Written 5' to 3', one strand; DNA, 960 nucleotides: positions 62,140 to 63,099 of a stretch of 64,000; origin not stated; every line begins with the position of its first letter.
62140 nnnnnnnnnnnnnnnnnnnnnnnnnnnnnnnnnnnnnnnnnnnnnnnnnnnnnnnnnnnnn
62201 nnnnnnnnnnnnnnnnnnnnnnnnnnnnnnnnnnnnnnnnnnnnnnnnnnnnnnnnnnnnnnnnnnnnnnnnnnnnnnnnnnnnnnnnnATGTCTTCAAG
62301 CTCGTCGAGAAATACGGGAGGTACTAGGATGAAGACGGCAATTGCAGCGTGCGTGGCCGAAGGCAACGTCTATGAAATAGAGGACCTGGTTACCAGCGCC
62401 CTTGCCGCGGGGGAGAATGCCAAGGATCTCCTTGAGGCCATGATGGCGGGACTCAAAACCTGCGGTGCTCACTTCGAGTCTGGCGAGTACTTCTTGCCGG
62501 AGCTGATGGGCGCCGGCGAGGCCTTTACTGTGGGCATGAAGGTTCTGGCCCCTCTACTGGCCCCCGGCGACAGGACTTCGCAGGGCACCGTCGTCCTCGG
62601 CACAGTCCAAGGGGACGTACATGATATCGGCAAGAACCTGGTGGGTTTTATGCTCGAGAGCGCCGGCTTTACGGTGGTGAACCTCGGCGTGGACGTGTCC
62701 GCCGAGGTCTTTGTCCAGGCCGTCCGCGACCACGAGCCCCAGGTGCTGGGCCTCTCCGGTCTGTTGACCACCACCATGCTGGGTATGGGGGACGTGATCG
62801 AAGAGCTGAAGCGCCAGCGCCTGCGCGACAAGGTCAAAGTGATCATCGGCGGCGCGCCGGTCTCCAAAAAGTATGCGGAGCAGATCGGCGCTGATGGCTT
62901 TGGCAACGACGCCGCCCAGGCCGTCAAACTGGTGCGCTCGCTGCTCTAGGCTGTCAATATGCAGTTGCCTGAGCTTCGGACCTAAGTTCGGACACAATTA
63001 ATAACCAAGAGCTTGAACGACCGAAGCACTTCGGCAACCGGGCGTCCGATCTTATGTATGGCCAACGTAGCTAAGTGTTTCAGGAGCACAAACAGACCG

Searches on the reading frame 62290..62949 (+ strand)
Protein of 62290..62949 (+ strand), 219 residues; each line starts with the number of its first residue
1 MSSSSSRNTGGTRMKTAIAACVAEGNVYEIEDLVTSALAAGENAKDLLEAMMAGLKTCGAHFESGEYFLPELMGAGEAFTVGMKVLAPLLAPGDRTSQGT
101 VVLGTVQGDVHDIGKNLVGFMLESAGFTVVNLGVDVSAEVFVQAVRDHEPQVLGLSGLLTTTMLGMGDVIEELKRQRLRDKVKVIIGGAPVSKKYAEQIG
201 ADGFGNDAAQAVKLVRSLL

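Call 18: search_protein_families(library=pfam, proteins=[window:62290-62949:+], max_evalue=0.01)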
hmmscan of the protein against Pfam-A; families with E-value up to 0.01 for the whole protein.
window:62290-62949:+ (219 aa): 2 families
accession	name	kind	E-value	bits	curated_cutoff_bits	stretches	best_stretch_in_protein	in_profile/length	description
PF02310.24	B12-binding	-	8.3e-28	97.1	32.1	1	100-212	2-120/121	B12 binding domain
PF02607.22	B12-binding_2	-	1.1e-11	45.2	23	1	17-86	4-73/74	B12 binding domain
